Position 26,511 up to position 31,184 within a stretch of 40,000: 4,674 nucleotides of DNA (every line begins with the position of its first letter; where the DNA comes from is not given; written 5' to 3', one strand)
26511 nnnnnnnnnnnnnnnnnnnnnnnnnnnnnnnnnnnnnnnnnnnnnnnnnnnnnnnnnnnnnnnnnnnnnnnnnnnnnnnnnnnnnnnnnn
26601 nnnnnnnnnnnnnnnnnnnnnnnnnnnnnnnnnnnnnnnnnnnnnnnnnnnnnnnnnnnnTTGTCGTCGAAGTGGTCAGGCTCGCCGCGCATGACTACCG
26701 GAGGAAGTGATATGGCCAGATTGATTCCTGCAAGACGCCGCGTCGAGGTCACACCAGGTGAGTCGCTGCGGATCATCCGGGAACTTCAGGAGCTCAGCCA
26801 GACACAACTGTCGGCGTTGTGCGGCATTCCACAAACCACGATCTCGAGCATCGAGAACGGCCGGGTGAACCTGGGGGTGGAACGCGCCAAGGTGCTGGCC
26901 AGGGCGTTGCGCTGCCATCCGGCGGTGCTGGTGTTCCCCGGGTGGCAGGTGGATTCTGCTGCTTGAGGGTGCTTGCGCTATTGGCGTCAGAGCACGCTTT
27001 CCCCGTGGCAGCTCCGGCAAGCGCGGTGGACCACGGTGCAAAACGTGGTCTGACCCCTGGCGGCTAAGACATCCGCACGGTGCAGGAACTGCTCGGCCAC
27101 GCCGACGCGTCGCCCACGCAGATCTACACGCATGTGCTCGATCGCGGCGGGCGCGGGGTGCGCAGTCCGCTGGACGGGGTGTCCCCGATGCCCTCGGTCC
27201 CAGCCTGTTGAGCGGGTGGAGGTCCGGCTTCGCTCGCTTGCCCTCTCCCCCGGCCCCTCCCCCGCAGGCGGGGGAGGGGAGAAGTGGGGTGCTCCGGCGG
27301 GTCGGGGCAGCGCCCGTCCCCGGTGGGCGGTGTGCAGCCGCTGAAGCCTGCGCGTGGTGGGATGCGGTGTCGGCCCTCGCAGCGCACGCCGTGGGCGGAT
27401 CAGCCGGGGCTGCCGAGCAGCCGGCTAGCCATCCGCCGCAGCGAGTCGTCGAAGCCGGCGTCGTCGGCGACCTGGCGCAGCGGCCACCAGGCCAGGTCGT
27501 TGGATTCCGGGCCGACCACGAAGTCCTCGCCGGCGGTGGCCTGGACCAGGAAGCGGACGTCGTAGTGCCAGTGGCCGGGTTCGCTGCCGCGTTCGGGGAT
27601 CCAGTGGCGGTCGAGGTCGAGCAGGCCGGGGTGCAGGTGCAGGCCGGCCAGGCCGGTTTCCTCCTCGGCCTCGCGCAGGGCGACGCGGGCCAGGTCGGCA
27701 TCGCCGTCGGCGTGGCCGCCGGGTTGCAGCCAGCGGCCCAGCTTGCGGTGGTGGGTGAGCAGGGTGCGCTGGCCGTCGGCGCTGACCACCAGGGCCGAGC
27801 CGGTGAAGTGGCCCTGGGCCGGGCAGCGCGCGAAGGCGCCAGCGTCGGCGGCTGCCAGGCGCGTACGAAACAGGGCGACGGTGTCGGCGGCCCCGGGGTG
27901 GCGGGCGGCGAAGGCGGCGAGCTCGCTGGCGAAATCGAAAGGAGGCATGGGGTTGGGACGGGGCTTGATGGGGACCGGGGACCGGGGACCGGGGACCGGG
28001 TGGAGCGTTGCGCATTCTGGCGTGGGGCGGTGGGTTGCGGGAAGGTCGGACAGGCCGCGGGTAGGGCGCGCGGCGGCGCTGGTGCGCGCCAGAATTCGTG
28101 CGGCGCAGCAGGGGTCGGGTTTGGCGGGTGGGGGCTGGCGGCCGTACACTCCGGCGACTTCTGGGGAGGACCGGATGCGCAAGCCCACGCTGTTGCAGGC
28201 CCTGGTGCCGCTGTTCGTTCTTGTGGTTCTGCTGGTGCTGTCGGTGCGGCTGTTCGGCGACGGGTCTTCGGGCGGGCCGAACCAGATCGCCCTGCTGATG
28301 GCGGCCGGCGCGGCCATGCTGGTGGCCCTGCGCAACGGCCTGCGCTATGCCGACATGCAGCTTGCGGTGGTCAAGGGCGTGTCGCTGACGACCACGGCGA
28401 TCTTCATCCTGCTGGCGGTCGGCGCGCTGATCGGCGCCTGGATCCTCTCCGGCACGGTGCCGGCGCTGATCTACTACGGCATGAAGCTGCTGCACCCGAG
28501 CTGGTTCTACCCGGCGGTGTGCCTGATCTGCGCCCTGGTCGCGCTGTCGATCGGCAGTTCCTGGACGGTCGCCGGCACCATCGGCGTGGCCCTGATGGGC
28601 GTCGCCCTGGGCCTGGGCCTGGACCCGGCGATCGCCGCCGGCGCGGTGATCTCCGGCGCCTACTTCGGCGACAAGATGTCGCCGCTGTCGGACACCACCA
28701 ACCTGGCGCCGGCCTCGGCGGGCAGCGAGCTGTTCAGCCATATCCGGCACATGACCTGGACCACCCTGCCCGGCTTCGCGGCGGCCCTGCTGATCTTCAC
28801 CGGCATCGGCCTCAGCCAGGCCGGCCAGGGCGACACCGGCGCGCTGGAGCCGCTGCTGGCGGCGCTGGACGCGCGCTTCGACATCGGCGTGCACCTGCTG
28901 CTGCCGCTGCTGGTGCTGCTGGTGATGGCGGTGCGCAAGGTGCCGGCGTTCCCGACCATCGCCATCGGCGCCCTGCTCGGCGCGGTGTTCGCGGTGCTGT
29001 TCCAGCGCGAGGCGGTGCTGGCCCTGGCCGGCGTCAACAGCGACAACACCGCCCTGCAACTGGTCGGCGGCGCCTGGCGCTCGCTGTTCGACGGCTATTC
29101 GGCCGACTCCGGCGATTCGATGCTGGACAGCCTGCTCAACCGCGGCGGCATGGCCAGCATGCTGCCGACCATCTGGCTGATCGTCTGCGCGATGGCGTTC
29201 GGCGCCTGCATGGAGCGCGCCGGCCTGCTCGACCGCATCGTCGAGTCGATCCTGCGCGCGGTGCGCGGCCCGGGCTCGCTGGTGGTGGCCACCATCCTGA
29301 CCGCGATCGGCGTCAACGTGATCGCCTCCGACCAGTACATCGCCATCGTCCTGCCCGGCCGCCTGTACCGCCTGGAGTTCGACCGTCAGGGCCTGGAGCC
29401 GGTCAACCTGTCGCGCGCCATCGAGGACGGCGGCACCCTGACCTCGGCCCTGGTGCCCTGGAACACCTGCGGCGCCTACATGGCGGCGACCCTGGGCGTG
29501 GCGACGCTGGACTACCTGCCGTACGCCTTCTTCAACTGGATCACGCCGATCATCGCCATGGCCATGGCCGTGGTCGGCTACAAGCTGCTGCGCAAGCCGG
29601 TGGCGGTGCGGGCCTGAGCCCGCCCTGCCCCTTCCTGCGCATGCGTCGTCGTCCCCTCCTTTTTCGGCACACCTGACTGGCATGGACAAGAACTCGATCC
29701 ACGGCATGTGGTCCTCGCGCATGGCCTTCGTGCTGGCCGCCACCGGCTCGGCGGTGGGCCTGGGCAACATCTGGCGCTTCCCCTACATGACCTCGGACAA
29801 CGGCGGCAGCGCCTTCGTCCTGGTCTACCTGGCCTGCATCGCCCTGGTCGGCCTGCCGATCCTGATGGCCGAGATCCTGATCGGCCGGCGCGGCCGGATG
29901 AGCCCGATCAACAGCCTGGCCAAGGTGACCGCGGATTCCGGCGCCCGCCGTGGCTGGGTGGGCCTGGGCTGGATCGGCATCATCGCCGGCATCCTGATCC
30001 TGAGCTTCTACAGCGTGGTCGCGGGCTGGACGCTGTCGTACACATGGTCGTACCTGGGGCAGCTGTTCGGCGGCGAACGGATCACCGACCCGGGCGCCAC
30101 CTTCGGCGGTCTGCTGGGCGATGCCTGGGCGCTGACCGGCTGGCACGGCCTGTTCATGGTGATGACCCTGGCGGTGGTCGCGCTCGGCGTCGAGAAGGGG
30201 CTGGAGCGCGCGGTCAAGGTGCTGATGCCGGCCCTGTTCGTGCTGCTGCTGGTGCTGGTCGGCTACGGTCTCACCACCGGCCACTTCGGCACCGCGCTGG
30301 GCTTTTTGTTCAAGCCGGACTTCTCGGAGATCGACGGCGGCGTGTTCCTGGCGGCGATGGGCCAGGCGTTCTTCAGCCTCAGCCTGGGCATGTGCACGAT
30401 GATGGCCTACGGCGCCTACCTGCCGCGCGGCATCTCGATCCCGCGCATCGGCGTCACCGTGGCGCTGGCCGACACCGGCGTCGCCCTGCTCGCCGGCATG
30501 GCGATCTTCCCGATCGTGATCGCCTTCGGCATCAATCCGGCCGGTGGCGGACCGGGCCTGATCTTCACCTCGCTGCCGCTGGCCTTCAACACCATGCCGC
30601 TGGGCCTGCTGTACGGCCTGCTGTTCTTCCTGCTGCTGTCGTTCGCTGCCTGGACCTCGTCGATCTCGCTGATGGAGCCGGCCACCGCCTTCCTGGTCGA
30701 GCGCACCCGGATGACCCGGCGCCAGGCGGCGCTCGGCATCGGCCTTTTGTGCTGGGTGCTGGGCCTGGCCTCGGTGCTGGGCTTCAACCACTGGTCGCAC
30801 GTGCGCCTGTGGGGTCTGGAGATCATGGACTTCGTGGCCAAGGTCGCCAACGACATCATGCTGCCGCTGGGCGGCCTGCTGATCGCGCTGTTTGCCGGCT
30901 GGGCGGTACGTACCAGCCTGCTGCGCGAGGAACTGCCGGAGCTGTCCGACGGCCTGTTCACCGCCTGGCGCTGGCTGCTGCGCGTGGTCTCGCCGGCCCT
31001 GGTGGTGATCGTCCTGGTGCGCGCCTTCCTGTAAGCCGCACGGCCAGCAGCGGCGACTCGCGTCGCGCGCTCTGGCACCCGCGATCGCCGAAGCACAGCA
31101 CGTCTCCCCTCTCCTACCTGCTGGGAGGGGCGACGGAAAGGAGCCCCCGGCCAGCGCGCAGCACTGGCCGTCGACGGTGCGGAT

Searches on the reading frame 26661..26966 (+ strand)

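Call 7: search_protein_families(library=pfam, proteins=[window:26661-26966:+], max_evalue=0.01)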
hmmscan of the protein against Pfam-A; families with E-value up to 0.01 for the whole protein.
window:26661-26966:+ (101 aa): 6 families
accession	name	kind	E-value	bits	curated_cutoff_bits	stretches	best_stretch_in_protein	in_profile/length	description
PF01381.28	HTH_3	-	1.2e-14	54.5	23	1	36-89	1-54/55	Helix-turn-helix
PF13560.12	HTH_31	-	4.9e-09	36.8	27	1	33-88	3-59/64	Helix-turn-helix domain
PF13443.12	HTH_26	-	1.9e-05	25.3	22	1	36-88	2-55/63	Cro/C1-type HTH DNA-binding domain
PF13744.12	HTH_37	-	0.0011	19.2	27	1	37-70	24-57/80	Helix-turn-helix domain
PF13413.12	HTH_25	-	0.0027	17.9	24.6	1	36-69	2-35/62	Helix-turn-helix domain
PF12844.13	HTH_19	-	0.0028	18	30.2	1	33-80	1-48/64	Helix-turn-helix domain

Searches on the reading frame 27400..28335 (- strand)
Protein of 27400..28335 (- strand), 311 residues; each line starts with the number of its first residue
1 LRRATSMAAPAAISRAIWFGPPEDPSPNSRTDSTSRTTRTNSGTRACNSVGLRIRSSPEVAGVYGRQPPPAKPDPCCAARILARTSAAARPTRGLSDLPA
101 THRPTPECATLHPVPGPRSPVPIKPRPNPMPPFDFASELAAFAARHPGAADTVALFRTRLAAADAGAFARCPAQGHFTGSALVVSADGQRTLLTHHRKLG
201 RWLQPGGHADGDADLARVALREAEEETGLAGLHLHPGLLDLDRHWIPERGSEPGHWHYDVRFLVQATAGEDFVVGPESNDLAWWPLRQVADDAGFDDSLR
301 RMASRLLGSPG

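Call 37: search_protein_families(library=pfam, proteins=[window:27400-28335:-], max_evalue=0.00001)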
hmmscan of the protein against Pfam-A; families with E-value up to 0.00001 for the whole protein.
window:27400-28335:- (311 aa): 1 family
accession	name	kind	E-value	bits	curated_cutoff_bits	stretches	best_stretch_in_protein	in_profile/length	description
PF00293.34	NUDIX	-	1.3e-10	41.8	21.1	1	182-293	7-121/134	NUDIX domain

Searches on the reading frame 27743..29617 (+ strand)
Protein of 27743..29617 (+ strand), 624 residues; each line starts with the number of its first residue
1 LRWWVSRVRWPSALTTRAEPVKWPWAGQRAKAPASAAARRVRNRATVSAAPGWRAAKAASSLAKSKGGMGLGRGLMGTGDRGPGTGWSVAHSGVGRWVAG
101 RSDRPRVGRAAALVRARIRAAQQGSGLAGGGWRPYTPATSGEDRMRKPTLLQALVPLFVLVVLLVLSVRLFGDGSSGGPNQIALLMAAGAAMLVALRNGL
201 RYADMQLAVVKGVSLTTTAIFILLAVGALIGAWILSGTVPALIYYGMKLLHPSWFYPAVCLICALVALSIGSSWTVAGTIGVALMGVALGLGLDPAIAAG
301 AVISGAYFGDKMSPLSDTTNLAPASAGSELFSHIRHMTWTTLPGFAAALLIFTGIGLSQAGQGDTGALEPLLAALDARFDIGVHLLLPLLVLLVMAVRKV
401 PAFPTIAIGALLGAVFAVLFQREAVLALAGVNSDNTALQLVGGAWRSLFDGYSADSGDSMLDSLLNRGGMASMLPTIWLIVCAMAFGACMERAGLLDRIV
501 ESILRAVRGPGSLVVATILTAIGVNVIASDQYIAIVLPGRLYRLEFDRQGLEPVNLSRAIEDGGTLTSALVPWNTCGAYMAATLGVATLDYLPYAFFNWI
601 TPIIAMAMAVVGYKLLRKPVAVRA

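Call 37: search_protein_families(library=pfam, proteins=[window:27743-29617:+], max_evalue=0.00001)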
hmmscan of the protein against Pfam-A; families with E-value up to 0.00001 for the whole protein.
window:27743-29617:+ (624 aa): 1 family
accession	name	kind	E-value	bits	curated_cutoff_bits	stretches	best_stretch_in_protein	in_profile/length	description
PF03553.21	Na_H_antiporter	-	5.5e-59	200.3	23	1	305-612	1-302/303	Na+/H+ antiporter family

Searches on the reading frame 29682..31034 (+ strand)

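Call 37: search_protein_families(library=pfam, proteins=[window:29682-31034:+], max_evalue=0.00001)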
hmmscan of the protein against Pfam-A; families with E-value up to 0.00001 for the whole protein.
window:29682-31034:+ (450 aa): 1 family
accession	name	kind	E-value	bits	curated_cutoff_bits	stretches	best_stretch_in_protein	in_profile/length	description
PF00209.24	SNF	-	5e-49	167.8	27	2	158-447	183-479/524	Sodium:neurotransmitter symporter family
